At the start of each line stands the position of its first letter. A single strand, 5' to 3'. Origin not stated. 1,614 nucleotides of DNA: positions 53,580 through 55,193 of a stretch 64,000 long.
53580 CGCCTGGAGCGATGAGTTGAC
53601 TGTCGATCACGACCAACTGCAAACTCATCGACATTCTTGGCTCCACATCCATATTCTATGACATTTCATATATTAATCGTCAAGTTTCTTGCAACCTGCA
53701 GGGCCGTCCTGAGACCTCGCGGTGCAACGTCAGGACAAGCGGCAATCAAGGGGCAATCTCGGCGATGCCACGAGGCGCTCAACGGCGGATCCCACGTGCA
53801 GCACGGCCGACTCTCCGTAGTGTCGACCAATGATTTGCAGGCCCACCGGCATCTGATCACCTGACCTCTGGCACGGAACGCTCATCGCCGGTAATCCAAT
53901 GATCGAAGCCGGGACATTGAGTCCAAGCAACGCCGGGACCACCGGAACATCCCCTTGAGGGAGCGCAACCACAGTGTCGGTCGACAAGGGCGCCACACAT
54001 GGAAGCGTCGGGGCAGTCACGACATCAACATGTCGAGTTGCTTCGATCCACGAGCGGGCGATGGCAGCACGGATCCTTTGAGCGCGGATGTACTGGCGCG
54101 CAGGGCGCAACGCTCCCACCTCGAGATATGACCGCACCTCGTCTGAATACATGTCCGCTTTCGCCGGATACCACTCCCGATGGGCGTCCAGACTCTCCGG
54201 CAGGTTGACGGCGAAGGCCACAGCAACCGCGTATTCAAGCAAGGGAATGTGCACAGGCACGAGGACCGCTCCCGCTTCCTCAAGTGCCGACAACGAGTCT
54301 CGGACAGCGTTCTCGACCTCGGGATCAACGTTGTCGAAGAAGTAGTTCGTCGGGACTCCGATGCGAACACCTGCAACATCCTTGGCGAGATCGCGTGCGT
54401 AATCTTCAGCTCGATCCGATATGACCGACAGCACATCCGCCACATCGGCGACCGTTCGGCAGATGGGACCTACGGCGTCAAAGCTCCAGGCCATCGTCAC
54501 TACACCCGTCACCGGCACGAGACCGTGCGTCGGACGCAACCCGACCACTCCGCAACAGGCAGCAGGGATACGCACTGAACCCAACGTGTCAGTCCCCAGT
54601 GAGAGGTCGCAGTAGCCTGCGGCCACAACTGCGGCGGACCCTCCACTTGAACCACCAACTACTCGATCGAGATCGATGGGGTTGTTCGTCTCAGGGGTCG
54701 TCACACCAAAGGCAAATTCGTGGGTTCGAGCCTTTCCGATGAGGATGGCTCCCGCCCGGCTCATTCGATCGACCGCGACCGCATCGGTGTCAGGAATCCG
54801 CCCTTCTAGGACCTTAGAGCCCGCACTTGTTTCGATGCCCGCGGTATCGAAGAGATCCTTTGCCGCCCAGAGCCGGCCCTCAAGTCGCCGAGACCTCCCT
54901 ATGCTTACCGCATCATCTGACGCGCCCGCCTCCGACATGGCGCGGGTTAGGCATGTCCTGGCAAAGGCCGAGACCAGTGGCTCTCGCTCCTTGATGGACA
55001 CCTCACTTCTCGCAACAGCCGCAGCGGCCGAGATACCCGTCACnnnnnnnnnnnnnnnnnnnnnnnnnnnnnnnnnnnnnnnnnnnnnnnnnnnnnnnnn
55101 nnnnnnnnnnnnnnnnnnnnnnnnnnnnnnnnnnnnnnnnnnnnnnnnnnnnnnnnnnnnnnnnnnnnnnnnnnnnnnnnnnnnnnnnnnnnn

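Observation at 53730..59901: Six-gene operon couples an AmiC/UrtA-type amide-binding ABC importer to an AtzE-like amidase with a 67-aa AtzG/GatC-like partner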

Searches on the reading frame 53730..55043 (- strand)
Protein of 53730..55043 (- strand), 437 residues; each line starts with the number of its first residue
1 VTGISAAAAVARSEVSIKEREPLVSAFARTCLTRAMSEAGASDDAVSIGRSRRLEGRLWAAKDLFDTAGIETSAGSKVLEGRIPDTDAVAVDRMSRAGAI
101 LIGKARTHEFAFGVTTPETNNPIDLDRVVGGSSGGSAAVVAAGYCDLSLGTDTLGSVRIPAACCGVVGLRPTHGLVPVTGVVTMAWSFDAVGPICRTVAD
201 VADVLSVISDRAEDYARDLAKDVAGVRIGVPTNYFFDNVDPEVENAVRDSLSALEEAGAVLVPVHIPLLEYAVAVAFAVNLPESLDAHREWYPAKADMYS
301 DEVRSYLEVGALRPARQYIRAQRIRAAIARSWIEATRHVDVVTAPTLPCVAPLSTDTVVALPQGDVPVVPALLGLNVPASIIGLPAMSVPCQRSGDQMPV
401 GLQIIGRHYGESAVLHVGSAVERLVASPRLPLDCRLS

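Call 5: search_protein_families(library=pfam, proteins=[window:53730-55043:-], max_evalue=0.01)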
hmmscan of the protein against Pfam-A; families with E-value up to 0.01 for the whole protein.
window:53730-55043:- (437 aa): 1 family
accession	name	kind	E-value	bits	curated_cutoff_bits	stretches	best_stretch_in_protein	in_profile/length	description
PF01425.27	Amidase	-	1.2e-93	315.1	27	1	17-415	10-445/445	Amidase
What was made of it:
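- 53730..55043 (-): Amidase-signature hydrolase (437 aa) with Lys62, Ser132 and Ser156. PF01425 at 1.2e-93 (call 5).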

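Call 8: search_protein_families(library=ncbifam, proteins=[window:53730-55043:-], max_evalue=1)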
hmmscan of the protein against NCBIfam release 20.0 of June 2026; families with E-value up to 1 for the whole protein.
window:53730-55043:- (437 aa): 27 families (the best 25 are shown)
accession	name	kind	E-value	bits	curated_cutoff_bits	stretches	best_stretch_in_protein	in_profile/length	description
NF006631.0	PRK09201.1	equivalog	3.2e-87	293.2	461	1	4-423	21-453/466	AtzE family amidohydrolase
TIGR02715.1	amido_AtzE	subfamily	1.7e-84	284.3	425.75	1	5-423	15-446/452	AtzE family amidohydrolase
NF005688.0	PRK07488.1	equivalog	2.9e-81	273.8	532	1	19-427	39-468/474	indoleacetamide hydrolase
TIGR00132.1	gatA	equivalog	3.7e-78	263.4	481.1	2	6-284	12-304/466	Asp-tRNA(Asn)/Glu-tRNA(Gln) amidotransferase subunit GatA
NF005460.0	PRK07056.1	subfamily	3.5e-74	250.4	447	1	24-427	43-455/457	amidase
NF005565.0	PRK07235.1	subfamily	3.6e-71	240.4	545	2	50-275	84-327/506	amidase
NF006169.0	PRK08310.1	equivalog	3.6e-64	217.6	391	1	46-421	18-390/395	amidase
NF004622.0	PRK05962.1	equivalog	1.1e-63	215.5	463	1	24-425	22-428/431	amidase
NF004815.0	PRK06169.1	equivalog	3.4e-62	210.5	506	1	15-427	35-461/471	amidase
NF004766.0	PRK06102.1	equivalog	6.6e-62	210.1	559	1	21-427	38-453/455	amidase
NF005687.0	PRK07487.1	subfamily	1.4e-55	188.9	428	1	4-424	22-455/468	amidase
NF004816.0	PRK06170.1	equivalog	2.2e-54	184.9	503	1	4-431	26-488/493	amidase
NF005686.0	PRK07486.1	subfamily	3.9e-52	177.5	465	1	33-425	58-473/486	amidase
NF006043.0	PRK08186.1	subfamily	2.7e-51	174.7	487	1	34-426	51-449/600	allophanate hydrolase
NF005450.0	PRK07042.1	equivalog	2.7e-51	174.5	458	1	15-425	32-452/464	amidase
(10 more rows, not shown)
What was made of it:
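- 53730..55043 (-): Best models are AtzE family at 293/284 bits, indoleacetamide hydrolase at 274 and GatA at 263, all below cut-offs (call 8).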

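Call 9: search_solved_structures(query=window:53730-55043:-, max_evalue=1e-20)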
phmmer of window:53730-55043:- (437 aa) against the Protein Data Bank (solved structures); distinct sequences matched with E-value up to 1e-20: 45.
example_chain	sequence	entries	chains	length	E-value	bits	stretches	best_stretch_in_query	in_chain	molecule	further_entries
2df4_A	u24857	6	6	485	3.9e-56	194.1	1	16-418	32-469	Glutamyl-tRNA(Gln) amidotransferase subunit A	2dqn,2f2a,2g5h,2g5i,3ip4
3h0l_A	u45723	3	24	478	1.4e-55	192.3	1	54-420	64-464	Glutamyl-tRNA(Gln) amidotransferase subunit A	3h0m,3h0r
3al0_A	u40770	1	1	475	3.3e-55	191.1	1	45-423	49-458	Glutamyl-tRNA(Gln) amidotransferase subunit A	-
2gi3_A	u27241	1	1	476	3.3e-55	191.1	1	45-423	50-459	Glutamyl-tRNA(Gln) amidotransferase subunit A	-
4wj3_A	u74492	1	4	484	8e-54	186.5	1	17-420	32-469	Glutamyl-tRNA(Gln) amidotransferase subunit A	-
6c62_A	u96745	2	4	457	4.2e-52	180.8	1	15-422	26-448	Biuret hydrolase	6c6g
3a1k_A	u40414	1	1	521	2.3e-48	168.5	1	54-270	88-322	Amidase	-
3a1i_A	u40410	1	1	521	6.9e-48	166.9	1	54-271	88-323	Amidase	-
6dhv_A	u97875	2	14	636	6.4e-46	160.5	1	53-429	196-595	Fatty acid amide hydrolase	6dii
8eww_A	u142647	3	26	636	1.9e-45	158.9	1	53-429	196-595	Fatty acid amide hydrolase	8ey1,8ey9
2dc0_A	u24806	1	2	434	3.7e-45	157.9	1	36-422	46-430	probable amidase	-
3kfu_E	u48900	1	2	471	2.1e-42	148.9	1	18-428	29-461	Glutamyl-tRNA(Gln) amidotransferase subunit A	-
1obk_A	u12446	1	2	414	1.1e-37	133.3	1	4-414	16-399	MALONAMIDASE E2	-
1obl_A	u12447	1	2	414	1.5e-37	132.9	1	4-414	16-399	MALONAMIDASE E2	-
1ock_A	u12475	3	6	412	1.6e-37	132.8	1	4-413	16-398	MALONAMIDASE E2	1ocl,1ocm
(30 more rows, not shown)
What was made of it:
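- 53730..55043 (-): PDB: GatA 3.9e-56, AtzE 6c62_A 4.2e-52 (call 9).
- GatA structures are its top PDB hits (call 9).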

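Call 16: search_dna_similar(query=window:53730-55043:-, collection=plasmids, mode=protein, max_rows=30)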
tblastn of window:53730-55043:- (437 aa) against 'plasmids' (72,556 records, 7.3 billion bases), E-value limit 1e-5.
Records with a match: 1599; places in all: 2577; records where one place covers at least 80% of the query: 1220.
Best place of each record, by identity: <60% 1599.
By first word of the organism name: Rhizobium 362; Agrobacterium 163; Sinorhizobium 109; Streptomyces 61; Pseudosulfitobacter 48; Azospirillum 40; Burkholderia 40; Pantoea 39; Klebsiella 33; Paracoccus 31; and 170 more.
By predicted mobility (MOB-suite, as given by PLSDB): non-mobilizable 963; conjugative 457; mobilizable 179.
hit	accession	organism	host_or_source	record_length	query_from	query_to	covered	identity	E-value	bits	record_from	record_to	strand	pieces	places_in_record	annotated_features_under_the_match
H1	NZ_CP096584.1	Rhodococcus pyridinivorans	cell culture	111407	17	430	95%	42.4%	7e-74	258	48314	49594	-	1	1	amidase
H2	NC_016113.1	Streptantibioticus cattleyicolor NRRL 8057 = DSM 46488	-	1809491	17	423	93%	43.0%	2e-77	269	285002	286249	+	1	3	none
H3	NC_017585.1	Streptantibioticus cattleyicolor NRRL 8057 = DSM 46488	-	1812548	17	423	93%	43.0%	2e-77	269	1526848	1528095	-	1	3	none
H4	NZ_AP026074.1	Streptomyces nigrescens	-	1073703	17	422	93%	42.8%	5e-75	262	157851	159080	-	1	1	none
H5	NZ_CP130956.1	Rhodococcus opacus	cell culture,Sod-podzolic soil ...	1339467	17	430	95%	41.5%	2e-71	252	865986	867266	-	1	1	none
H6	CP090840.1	Streptomyces viridifaciens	Whole organism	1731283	17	423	93%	42.1%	4e-72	253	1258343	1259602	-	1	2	Asp-tRNA(Asn)/Glu-tRNA(Gln) amidotransferase GatCAB subunit A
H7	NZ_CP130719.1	Streptomyces sp. NBC_01334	-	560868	17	423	93%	42.1%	2e-71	251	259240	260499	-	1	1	amidase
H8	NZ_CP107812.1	Streptomyces sp. NBC_00539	-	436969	17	423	93%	41.9%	4e-73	256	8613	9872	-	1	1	amidase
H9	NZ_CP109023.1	Streptomyces sp. NBC_00667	-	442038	17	423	93%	41.9%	4e-73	256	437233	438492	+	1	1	amidase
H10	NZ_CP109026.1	Streptomyces sp. NBC_00664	-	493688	17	423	93%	41.9%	4e-73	256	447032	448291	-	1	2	amidase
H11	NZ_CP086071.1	Rhodococcus pyridinivorans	whole organism,soil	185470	17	430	95%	40.3%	6e-75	262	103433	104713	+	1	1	amidase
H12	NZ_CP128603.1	Roseibium aggregatum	cell culture,marine biofilms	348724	17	422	93%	41.1%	2e-71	252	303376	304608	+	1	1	amidase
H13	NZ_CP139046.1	Streptomyces sp. KN37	whole organism,Kanas soil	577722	62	422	83%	46.0%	2e-69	246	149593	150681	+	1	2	amidase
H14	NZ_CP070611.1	Rhodococcus koreensis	cell culture,rhizosphere of apple ...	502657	17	423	93%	40.5%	9e-76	264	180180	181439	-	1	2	amidase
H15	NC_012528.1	Deinococcus deserti VCD115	-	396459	17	431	95%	38.8%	2e-56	208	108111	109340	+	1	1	amidase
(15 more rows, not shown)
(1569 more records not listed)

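Call 19: find_homologous_proteins(query=window:53730-55043:-, max_evalue=1e-30)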
Query window:53730-55043:- (437 aa): 3749 proteins with E <= 1e-30 among 8000 candidates; the best 120 are listed.
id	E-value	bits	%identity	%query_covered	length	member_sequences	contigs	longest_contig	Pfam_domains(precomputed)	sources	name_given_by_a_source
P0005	6.6e-280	946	100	100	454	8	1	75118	PF01425.27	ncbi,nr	ncbi:MAG: Asp-tRNA(Asn)/Glu-tRNA(Gln) amidotransferase GatCAB subunit A [Candidatus Nanopelagicales 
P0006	1.1e-144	501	58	96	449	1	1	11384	PF01425.27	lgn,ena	-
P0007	5.8e-140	485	56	89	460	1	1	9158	PF01425.27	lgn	-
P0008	1.4e-138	481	56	96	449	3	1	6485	PF01425.27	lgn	-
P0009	2.1e-138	480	52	98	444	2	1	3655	PF01425.27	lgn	-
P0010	1.5e-137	477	54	98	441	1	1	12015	PF01425.27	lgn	-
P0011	6.1e-133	462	55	89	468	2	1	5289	PF01425.27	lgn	-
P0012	8.2e-129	448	53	95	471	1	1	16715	PF01425.27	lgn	-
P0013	1.7e-126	441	48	96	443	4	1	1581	PF01425.27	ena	-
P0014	4.0e-115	403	51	85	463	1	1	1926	PF01425.27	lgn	-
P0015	1.1e-98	349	46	92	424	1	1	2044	PF01425.27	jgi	jgi:aspartyl-tRNA(Asn)/glutamyl-tRNA(Gln) amidotransferase subunit A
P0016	9.4e-90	320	44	91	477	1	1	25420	PF01425.27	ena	-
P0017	1.3e-88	316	43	97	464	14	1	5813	PF01425.27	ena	-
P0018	2.4e-88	315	42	92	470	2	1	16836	PF01425.27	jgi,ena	-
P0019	1.7e-87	312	43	86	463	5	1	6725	PF01425.27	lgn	-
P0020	1.7e-87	312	43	86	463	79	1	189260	PF01425.27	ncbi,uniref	ncbi:amidase [[Kitasatospora] papulosa]|uniref:amidase n=1 Tax=[Kitasatospora] papulosa TaxID=146401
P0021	2.2e-87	312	45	85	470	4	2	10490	PF01425.27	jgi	-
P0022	3.1e-87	311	41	96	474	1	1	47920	PF01425.27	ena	-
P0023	3.6e-87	311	46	86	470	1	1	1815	PF01425.27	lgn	-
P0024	1.5e-86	309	41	95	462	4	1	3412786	PF01425.27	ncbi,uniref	ncbi:amidase [Janibacter sp. GS2]|uniref:amidase n=1 Tax=Janibacter sp. GS2 TaxID=3442646 RepID=UPI0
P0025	2.6e-86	308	43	92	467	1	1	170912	PF01425.27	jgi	jgi:aspartyl-tRNA(Asn)/glutamyl-tRNA(Gln) amidotransferase subunit A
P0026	1.1e-85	306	44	87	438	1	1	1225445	PF01425.27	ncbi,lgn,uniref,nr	ncbi:amidase [Actinokineospora cianjurensis]|uniref:Aspartyl-tRNA(Asn)/glutamyl-tRNA(Gln) amidotrans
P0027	1.2e-85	306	42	84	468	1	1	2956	PF01425.27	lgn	-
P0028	1.5e-85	306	39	94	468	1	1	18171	PF01425.27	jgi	jgi:aspartyl-tRNA(Asn)/glutamyl-tRNA(Gln) amidotransferase subunit A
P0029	1.6e-85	306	40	93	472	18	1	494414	PF01425.27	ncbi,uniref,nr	ncbi:amidase [Nocardia farcinica]|uniref:amidase n=1 Tax=Nocardia farcinica TaxID=37329 RepID=UPI001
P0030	2.5e-85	305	41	93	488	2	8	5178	PF01425.27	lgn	-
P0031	2.3e-84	302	40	93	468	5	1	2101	PF01425.27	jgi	jgi:aspartyl-tRNA(Asn)/glutamyl-tRNA(Gln) amidotransferase subunit A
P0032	4.4e-84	301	41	91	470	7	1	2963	PF01425.27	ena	-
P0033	9.1e-84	300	40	95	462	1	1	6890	PF01425.27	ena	-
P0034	1.1e-83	300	39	94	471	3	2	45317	PF01425.27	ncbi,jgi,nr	ncbi:MAG: aspartyl/glutamyl-tRNA amidotransferase subunit A [Deltaproteobacteria bacterium]|nr:aspar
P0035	2.0e-83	299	43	92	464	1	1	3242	PF01425.27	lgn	-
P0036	3.8e-83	298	41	85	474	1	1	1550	PF01425.27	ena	-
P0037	4.1e-83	298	41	85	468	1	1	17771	PF01425.27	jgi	jgi:aspartyl-tRNA(Asn)/glutamyl-tRNA(Gln) amidotransferase subunit A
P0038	6.5e-83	297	42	86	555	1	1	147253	PF01425.27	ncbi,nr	ncbi:MAG TPA: amidase [Bacillota bacterium]|nr:amidase [Bacillota bacterium]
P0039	1.0e-82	297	44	85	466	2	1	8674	PF01425.27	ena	-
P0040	3.5e-82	295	42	93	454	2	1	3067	PF01425.27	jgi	jgi:Asp-tRNA(Asn)/Glu-tRNA(Gln) amidotransferase A subunit family amidase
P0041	6.5e-82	294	42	90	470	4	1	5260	PF01425.27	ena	-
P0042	7.7e-82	294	40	92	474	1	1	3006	PF01425.27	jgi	jgi:aspartyl-tRNA(Asn)/glutamyl-tRNA(Gln) amidotransferase subunit A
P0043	9.0e-82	293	39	92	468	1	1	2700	PF01425.27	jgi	jgi:aspartyl-tRNA(Asn)/glutamyl-tRNA(Gln) amidotransferase subunit A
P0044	1.0e-81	293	40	93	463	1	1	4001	PF01425.27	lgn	-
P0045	1.4e-81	293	41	85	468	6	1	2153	PF01425.27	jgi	-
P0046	1.9e-81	292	40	92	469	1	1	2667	PF01425.27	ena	-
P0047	2.1e-81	292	39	97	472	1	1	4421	PF01425.27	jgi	jgi:aspartyl-tRNA(Asn)/glutamyl-tRNA(Gln) amidotransferase subunit A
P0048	3.6e-81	291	41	86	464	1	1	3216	PF01425.27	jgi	jgi:aspartyl-tRNA(Asn)/glutamyl-tRNA(Gln) amidotransferase subunit A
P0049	8.2e-81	290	41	90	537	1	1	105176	PF01425.27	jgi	jgi:aspartyl-tRNA(Asn)/glutamyl-tRNA(Gln) amidotransferase subunit A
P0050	9.2e-81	290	41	93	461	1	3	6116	PF01425.27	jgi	jgi:aspartyl-tRNA(Asn)/glutamyl-tRNA(Gln) amidotransferase subunit A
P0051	9.5e-81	290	39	92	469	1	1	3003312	PF01425.27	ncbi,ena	-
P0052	1.4e-80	290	38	93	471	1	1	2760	PF01425.27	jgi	jgi:aspartyl-tRNA(Asn)/glutamyl-tRNA(Gln) amidotransferase subunit A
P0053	1.7e-80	289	39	92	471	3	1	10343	PF01425.27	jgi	jgi:aspartyl-tRNA(Asn)/glutamyl-tRNA(Gln) amidotransferase subunit A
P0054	2.0e-80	289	39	93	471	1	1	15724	PF01425.27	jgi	jgi:aspartyl-tRNA(Asn)/glutamyl-tRNA(Gln) amidotransferase subunit A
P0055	2.6e-80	289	40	93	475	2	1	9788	PF01425.27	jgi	jgi:aspartyl-tRNA(Asn)/glutamyl-tRNA(Gln) amidotransferase subunit A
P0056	3.5e-80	288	42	84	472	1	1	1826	PF01425.27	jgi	-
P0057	7.5e-80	287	39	93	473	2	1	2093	PF01425.27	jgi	jgi:aspartyl-tRNA(Asn)/glutamyl-tRNA(Gln) amidotransferase subunit A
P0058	2.1e-79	286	38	97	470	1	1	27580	PF01425.27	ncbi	ncbi:MAG: amidase [Chloroflexota bacterium]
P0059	2.3e-79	286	41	95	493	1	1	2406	PF01425.27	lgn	-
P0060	2.4e-79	285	39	93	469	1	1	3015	PF01425.27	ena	-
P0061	3.9e-79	285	41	93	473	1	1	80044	PF01425.27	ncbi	-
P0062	6.2e-79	284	38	93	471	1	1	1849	PF01425.27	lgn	-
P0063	1.0e-78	283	39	89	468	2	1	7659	PF01425.27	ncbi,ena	-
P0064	1.0e-78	283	38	92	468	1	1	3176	PF01425.27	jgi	jgi:aspartyl-tRNA(Asn)/glutamyl-tRNA(Gln) amidotransferase subunit A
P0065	1.5e-78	283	38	93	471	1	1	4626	PF01425.27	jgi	jgi:aspartyl-tRNA(Asn)/glutamyl-tRNA(Gln) amidotransferase subunit A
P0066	2.0e-78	282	36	97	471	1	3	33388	PF01425.27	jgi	jgi:aspartyl-tRNA(Asn)/glutamyl-tRNA(Gln) amidotransferase subunit A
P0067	3.0e-78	282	38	93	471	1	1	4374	PF01425.27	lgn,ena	-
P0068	3.4e-78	282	40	86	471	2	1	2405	PF01425.27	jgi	jgi:aspartyl-tRNA(Asn)/glutamyl-tRNA(Gln) amidotransferase subunit A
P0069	6.3e-78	281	41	89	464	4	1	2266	PF01425.27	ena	-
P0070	7.4e-78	281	38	92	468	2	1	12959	PF01425.27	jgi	jgi:aspartyl-tRNA(Asn)/glutamyl-tRNA(Gln) amidotransferase subunit A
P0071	2.1e-77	279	38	92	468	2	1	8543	PF01425.27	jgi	jgi:aspartyl-tRNA(Asn)/glutamyl-tRNA(Gln) amidotransferase subunit A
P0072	2.7e-77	279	38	92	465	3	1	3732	PF01425.27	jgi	-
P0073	2.9e-77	279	41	89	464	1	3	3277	PF01425.27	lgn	-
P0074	6.8e-77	277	41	86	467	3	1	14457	PF01425.27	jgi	-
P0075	1.4e-76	276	38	92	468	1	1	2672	PF01425.27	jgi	jgi:aspartyl-tRNA(Asn)/glutamyl-tRNA(Gln) amidotransferase subunit A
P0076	2.0e-76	276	37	96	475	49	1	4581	PF01425.27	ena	-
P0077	2.2e-76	276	39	92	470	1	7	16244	PF01425.27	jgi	jgi:aspartyl-tRNA(Asn)/glutamyl-tRNA(Gln) amidotransferase subunit A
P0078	2.5e-76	276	43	83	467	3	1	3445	PF01425.27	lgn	-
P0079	2.9e-76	275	39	95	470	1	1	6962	PF01425.27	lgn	-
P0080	3.1e-76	275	41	89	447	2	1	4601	PF01425.27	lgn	-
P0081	3.8e-76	275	37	93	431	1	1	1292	PF01425.27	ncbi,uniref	ncbi:amidase, partial [Streptomyces sp. NPDC057052]|uniref:amidase n=1 Tax=Streptomyces sp. NPDC0570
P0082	3.9e-76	275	42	85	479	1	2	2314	PF01425.27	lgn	-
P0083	6.7e-76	274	41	89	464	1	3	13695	PF01425.27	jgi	jgi:aspartyl-tRNA(Asn)/glutamyl-tRNA(Gln) amidotransferase subunit A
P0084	7.5e-76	274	41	89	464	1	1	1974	PF01425.27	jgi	jgi:aspartyl-tRNA(Asn)/glutamyl-tRNA(Gln) amidotransferase subunit A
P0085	7.9e-76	274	43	83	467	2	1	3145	PF01425.27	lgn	-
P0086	9.2e-76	274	40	84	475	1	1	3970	PF01425.27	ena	-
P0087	1.3e-75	273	41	89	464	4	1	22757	PF01425.27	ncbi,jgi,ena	jgi:aspartyl-tRNA(Asn)/glutamyl-tRNA(Gln) amidotransferase subunit A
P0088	2.0e-75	273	40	89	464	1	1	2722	PF01425.27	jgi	jgi:aspartyl-tRNA(Asn)/glutamyl-tRNA(Gln) amidotransferase subunit A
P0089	2.2e-75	272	40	89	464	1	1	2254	PF01425.27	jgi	jgi:aspartyl-tRNA(Asn)/glutamyl-tRNA(Gln) amidotransferase subunit A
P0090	4.6e-75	271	42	83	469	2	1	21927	PF01425.27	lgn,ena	-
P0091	1.4e-74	270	42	81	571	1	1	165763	PF01425.27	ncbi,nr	ncbi:MAG: amidase [bacterium]|nr:amidase [bacterium]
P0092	3.6e-74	268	39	93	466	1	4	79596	PF01425.27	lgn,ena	-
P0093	6.3e-74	268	40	97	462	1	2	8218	PF01425.27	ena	-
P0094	8.0e-74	267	38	96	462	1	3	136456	PF01425.27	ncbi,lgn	-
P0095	9.1e-74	267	38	93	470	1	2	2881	PF01425.27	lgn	-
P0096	1.1e-73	267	41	85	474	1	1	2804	PF01425.27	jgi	jgi:aspartyl-tRNA(Asn)/glutamyl-tRNA(Gln) amidotransferase subunit A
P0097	1.1e-73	267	40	89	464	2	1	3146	PF01425.27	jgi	-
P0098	1.3e-73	267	39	96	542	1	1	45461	PF01425.27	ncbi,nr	ncbi:MAG: hypothetical protein GEV03_13975 [Streptosporangiales bacterium]|nr:hypothetical protein [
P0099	1.6e-73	266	41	83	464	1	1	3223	PF01425.27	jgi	jgi:aspartyl-tRNA(Asn)/glutamyl-tRNA(Gln) amidotransferase subunit A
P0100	1.8e-73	266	41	89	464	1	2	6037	PF01425.27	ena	-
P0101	1.9e-73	266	41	83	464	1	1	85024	PF01425.27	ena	-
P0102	3.7e-73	265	38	93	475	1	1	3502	PF01425.27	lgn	-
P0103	3.9e-73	265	38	91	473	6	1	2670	PF01425.27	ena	-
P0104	4.3e-73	265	42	91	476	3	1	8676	PF01425.27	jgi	jgi:aspartyl-tRNA(Asn)/glutamyl-tRNA(Gln) amidotransferase subunit A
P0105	4.3e-73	265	41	85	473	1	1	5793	PF01425.27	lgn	-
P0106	1.3e-72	263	42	83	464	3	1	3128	PF01425.27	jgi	jgi:aspartyl-tRNA(Asn)/glutamyl-tRNA(Gln) amidotransferase subunit A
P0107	1.4e-72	263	37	92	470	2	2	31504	PF01425.27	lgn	-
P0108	1.8e-72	263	40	97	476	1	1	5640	PF01425.27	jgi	jgi:aspartyl-tRNA(Asn)/glutamyl-tRNA(Gln) amidotransferase subunit A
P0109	2.5e-72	262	39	89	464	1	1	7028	PF01425.27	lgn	-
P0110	2.7e-72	262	36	97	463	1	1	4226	PF01425.27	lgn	-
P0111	2.7e-72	262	38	93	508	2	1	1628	PF01425.27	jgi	jgi:aspartyl-tRNA(Asn)/glutamyl-tRNA(Gln) amidotransferase subunit A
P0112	3.1e-72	262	39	85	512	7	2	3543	PF01425.27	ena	-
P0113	3.8e-72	262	41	89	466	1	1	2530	PF01425.27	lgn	-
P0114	4.6e-72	262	41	89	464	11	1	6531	PF01425.27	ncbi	-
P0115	4.8e-72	261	38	93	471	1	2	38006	PF01425.27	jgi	-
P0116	4.9e-72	261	36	94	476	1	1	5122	PF01425.27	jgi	jgi:aspartyl-tRNA(Asn)/glutamyl-tRNA(Gln) amidotransferase subunit A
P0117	6.3e-72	261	40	93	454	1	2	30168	PF01425.27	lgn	-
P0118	6.8e-72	261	38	92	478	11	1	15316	PF01425.27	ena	-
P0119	7.3e-72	261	38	93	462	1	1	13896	PF01425.27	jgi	jgi:aspartyl-tRNA(Asn)/glutamyl-tRNA(Gln) amidotransferase subunit A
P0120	7.8e-72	261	38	89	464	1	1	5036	PF01425.27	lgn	-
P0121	8.5e-72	261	39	93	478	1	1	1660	PF01425.27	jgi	jgi:aspartyl-tRNA(Asn)/glutamyl-tRNA(Gln) amidotransferase subunit A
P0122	9.9e-72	260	37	95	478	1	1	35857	PF01425.27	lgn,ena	-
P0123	2.4e-71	259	40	93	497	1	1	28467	PF01425.27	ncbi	-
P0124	2.6e-71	259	40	83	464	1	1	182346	PF01425.27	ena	-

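Call 21: find_encoding_contigs(protein=P0006, flank=10000, max_places=2)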
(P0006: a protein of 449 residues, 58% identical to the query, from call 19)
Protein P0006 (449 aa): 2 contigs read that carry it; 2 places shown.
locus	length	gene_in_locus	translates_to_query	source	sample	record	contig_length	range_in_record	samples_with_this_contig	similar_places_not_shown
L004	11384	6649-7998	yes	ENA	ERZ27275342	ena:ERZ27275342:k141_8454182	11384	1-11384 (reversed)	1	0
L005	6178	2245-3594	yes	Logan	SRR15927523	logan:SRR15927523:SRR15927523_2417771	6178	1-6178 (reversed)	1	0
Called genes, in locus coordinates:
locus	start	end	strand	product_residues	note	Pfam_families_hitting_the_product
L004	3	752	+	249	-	?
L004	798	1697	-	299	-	PF07848:PaaX, PF20803:PaaX_M, PF08223:PaaX_C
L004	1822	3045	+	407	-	PF13433:Peripla_BP_5, PF13458:Peripla_BP_6, PF01094:ANF_receptor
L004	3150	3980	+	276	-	PF02653:BPD_transp_2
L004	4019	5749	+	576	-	PF02653:BPD_transp_2, PF00005:ABC_tran, PF13304:AAA_21 (faint), PF12399:BCA_ABC_TP_C (weak)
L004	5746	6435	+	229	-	PF13476:AAA_23 (faint), PF00005:ABC_tran, PF13401:AAA_22 (faint), PF13304:AAA_21 (faint)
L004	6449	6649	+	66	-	-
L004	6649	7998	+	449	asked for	PF01425:Amidase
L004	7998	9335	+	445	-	PF00501:AMP-binding, PF14535:AMP-binding_C_2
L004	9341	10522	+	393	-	PF00108:Thiolase_N, PF02803:Thiolase_C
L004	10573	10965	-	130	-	PF13560:HTH_31, PF01381:HTH_3, PF13443:HTH_26 (weak)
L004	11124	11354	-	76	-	PF20058:DUF6457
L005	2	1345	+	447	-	?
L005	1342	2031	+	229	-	PF13476:AAA_23 (faint), PF00005:ABC_tran, PF13401:AAA_22 (faint), PF13304:AAA_21 (faint)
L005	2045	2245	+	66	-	-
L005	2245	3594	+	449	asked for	PF01425:Amidase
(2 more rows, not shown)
